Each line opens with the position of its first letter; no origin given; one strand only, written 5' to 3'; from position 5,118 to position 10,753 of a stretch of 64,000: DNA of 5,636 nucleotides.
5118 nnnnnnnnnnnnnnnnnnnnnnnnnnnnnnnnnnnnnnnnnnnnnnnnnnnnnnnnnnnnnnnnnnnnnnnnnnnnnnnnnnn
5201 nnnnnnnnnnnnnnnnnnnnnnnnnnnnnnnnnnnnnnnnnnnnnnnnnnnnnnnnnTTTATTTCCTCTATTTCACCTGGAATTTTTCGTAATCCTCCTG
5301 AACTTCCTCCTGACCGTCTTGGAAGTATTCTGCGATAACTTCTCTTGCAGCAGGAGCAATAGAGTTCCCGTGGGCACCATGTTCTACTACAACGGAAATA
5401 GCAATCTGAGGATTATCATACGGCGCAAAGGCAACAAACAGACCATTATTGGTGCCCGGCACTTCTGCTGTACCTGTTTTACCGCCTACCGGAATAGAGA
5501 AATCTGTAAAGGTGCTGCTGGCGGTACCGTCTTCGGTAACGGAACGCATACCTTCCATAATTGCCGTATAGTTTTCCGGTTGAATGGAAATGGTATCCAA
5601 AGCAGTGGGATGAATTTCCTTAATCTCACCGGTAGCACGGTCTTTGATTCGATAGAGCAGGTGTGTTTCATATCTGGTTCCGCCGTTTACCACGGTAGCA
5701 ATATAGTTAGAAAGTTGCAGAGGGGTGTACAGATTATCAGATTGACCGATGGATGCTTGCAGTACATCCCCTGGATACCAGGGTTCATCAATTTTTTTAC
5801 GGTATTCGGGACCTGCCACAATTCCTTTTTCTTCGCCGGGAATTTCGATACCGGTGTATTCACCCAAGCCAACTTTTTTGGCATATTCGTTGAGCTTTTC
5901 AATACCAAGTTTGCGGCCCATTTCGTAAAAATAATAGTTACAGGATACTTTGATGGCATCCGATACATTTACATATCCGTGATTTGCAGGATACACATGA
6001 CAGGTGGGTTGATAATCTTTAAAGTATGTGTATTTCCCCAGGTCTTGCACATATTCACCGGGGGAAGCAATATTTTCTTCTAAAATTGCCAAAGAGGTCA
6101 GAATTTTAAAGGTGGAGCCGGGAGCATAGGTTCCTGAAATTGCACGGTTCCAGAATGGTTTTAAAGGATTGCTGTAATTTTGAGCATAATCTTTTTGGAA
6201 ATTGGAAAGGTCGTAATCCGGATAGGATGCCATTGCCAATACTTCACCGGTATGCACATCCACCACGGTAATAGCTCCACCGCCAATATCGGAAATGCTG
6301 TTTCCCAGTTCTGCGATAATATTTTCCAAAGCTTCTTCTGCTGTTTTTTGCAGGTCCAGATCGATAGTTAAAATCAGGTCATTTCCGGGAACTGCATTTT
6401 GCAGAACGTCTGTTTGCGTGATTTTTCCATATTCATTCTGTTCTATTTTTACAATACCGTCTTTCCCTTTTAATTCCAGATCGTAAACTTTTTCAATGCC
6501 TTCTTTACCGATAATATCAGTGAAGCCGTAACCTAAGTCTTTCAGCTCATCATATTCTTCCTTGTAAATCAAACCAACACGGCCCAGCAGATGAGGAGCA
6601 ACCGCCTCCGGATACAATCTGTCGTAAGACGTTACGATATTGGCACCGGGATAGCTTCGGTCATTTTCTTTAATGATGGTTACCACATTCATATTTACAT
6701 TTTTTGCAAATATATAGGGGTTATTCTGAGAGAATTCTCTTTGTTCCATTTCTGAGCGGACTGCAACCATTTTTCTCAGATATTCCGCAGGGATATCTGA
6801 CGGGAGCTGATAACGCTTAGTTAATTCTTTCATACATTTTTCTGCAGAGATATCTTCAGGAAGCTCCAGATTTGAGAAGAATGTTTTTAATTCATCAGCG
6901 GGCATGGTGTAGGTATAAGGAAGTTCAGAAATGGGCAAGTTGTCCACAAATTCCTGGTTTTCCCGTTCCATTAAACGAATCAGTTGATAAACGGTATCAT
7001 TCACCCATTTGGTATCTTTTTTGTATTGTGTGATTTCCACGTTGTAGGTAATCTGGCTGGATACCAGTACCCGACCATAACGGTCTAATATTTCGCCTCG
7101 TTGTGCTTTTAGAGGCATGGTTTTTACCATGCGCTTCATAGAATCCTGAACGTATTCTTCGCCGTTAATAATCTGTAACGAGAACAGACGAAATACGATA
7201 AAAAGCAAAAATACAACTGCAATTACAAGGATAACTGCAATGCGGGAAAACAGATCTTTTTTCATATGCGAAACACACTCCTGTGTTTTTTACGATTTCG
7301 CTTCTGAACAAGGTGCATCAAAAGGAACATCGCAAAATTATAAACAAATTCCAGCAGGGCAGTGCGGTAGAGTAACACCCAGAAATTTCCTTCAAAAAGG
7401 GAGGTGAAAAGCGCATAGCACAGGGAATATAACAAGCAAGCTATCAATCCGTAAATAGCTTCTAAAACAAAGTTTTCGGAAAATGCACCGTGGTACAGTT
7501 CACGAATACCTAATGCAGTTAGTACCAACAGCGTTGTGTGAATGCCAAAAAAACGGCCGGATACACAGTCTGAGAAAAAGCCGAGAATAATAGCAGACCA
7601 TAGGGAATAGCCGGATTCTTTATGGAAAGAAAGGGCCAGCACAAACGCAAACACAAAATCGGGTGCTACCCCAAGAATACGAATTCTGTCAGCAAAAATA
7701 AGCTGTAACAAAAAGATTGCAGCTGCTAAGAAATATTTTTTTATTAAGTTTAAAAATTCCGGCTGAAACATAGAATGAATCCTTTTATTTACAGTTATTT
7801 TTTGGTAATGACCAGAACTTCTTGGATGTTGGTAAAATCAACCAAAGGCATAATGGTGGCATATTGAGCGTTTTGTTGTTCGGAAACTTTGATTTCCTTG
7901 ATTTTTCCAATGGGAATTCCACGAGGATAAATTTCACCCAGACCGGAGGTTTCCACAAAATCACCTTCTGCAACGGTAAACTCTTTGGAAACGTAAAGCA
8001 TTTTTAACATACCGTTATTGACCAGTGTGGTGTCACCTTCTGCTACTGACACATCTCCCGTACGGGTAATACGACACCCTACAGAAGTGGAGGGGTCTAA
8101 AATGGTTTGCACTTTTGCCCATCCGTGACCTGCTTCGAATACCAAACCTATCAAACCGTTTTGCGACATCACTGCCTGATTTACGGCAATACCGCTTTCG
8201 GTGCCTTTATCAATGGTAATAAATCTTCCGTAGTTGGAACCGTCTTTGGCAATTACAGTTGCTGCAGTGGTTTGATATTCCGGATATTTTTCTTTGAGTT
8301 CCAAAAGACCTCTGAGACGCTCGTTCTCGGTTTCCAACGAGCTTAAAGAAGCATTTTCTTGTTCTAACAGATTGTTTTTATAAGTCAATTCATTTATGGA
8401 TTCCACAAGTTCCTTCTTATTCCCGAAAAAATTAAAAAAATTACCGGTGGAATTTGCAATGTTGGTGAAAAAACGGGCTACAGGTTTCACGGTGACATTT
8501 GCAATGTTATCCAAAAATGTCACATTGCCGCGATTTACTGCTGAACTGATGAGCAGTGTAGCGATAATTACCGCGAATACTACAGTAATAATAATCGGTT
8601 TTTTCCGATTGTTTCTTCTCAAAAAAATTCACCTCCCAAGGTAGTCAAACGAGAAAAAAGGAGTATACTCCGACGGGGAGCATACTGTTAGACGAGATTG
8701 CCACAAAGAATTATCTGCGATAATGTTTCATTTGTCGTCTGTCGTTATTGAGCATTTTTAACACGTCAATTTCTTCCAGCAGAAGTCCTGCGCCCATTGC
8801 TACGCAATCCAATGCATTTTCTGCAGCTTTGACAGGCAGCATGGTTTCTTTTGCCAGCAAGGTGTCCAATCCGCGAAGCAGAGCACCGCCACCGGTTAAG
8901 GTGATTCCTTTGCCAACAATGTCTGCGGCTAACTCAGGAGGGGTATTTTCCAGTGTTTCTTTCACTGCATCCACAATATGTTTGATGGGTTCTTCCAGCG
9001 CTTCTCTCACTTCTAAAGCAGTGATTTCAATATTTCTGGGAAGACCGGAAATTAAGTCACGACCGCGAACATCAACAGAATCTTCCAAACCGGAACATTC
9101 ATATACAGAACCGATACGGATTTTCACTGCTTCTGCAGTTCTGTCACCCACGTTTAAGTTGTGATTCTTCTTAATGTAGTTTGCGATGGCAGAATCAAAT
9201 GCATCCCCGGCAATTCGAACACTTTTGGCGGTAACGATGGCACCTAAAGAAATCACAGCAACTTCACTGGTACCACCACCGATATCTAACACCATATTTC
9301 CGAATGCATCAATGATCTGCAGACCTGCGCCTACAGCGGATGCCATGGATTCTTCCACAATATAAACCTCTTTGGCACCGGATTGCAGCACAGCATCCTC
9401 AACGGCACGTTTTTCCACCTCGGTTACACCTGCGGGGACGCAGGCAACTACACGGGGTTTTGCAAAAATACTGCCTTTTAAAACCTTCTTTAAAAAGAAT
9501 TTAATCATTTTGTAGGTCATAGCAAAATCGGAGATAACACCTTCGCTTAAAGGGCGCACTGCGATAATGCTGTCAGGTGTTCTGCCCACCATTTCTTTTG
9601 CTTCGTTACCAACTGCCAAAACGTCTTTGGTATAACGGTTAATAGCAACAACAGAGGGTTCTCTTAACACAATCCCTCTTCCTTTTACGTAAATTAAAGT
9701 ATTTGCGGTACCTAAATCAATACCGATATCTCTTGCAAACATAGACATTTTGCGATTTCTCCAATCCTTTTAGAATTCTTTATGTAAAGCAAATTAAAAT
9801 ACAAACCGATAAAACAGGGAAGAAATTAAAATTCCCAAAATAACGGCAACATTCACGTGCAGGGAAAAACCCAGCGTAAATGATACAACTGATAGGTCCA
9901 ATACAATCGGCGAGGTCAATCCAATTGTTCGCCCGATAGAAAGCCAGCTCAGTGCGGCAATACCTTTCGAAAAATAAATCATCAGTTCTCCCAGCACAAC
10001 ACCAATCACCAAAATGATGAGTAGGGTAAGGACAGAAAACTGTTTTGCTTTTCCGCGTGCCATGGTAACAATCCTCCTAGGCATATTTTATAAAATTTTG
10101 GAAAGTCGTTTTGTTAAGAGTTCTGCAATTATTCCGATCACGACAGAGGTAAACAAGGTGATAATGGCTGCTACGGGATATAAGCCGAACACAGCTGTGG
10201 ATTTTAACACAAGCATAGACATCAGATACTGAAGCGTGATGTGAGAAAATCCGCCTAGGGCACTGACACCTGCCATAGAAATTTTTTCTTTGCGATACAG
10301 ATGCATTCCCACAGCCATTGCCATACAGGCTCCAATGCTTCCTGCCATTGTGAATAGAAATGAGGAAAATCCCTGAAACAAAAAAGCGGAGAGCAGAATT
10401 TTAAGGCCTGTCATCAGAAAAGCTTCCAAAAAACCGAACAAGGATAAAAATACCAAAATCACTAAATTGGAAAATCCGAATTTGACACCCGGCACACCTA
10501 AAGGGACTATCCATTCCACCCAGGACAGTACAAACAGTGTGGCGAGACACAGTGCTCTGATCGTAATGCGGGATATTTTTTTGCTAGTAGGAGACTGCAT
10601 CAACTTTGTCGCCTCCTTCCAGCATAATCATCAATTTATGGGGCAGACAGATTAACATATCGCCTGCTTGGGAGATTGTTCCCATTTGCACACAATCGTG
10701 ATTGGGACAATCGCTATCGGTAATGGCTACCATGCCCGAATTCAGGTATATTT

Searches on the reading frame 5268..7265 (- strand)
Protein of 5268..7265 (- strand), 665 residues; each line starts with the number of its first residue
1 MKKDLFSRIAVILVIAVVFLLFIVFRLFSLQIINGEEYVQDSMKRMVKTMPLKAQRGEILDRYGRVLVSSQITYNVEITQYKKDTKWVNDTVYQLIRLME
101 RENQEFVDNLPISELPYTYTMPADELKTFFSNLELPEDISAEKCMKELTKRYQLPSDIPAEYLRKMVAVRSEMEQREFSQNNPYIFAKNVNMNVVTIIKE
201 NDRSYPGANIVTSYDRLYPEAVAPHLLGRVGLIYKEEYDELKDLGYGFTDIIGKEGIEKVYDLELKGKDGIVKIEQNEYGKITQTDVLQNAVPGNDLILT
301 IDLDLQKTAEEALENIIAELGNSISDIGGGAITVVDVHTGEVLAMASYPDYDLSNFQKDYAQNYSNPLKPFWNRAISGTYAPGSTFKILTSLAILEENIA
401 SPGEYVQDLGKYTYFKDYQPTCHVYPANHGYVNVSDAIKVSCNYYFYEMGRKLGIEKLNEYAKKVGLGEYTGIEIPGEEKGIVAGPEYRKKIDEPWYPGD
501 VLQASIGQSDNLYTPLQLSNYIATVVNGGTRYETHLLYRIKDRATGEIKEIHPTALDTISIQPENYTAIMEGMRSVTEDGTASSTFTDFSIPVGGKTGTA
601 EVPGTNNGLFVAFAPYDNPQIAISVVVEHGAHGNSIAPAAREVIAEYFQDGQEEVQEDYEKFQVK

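Call 85: search_protein_families(library=pfam, max_evalue=0.00001, proteins=[window:5268-7265:-])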
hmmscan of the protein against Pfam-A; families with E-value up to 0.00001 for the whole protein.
window:5268-7265:- (665 aa): 2 families
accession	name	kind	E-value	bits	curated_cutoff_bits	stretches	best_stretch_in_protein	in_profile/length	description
PF00905.27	Transpeptidase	-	2.3e-63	214.6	22.1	1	330-642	1-296/299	Penicillin binding protein transpeptidase domain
PF03717.20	PBP_dimer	-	1.2e-36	127.3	24.4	1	52-285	2-178/180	Penicillin-binding Protein dimerisation domain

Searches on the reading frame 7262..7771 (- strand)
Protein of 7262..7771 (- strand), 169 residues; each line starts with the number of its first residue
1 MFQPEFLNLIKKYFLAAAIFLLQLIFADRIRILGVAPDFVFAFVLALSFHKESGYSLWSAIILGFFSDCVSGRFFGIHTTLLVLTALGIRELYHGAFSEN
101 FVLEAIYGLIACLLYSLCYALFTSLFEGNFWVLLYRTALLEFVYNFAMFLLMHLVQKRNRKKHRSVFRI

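Call 85: search_protein_families(library=pfam, max_evalue=0.00001, proteins=[window:7262-7771:-])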
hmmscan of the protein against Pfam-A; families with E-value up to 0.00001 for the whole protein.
window:7262-7771:- (169 aa): 1 family
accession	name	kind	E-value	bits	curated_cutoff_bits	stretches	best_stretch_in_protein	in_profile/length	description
PF04093.17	MreD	-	3.3e-09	37.5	24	1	19-154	17-153/158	rod shape-determining protein MreD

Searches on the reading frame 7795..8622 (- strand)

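Call 85: search_protein_families(library=pfam, max_evalue=0.00001, proteins=[window:7795-8622:-])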
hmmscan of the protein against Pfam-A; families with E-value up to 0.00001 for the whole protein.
window:7795-8622:- (275 aa): 1 family
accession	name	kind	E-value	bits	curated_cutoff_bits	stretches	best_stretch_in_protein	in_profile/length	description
PF04085.20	MreC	-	6.6e-43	146.4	28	1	123-273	1-147/147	Rod shape-determining protein MreC, barrel core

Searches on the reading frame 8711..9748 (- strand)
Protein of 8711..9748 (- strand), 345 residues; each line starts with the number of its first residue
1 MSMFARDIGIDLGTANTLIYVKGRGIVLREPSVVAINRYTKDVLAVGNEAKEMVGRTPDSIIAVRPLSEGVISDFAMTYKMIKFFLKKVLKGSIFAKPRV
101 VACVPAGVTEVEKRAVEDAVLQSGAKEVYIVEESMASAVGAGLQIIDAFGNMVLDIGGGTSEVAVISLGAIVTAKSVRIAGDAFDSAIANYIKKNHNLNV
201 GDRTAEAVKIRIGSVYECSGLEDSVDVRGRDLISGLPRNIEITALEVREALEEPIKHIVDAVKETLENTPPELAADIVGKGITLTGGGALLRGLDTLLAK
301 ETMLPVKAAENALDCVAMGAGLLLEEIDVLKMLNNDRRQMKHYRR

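Call 85: search_protein_families(library=pfam, max_evalue=0.00001, proteins=[window:8711-9748:-])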
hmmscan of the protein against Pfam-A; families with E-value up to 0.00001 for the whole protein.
window:8711-9748:- (345 aa): 4 families
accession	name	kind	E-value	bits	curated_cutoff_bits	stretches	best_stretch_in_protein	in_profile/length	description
PF06723.19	MreB_Mbl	-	1e-139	465.4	27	1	6-330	2-325/327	MreB/Mbl protein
PF14450.12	FtsA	-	9.5e-10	39.4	31.8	1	152-311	1-112/127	Cell division protein FtsA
PF00012.26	HSP70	-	3e-09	36.1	20.6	1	99-198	135-240/599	Hsp70 protein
PF00022.25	Actin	-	4.5e-08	32.5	27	0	31-196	31-190/410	Actin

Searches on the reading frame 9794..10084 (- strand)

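Call 85: search_protein_families(library=pfam, max_evalue=0.00001, proteins=[window:9794-10084:-])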
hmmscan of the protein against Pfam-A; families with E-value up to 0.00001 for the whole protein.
window:9794-10084:- (96 aa): 1 family
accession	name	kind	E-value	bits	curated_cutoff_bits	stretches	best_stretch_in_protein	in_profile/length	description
PF14209.11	DUF4321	-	3.3e-15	56.1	27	1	45-92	1-48/48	Domain of unknown function (DUF4321)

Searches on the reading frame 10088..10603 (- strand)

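Call 86: search_protein_families(library=pfam, max_evalue=0.00001, proteins=[window:10088-10603:-])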
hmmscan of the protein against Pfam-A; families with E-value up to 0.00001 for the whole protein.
window:10088-10603:- (171 aa): 1 family
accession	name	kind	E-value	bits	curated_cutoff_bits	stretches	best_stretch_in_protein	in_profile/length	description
PF07456.16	Hpre_diP_synt_I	-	3.9e-24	85.8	30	1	23-162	5-146/147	Heptaprenyl diphosphate synthase component I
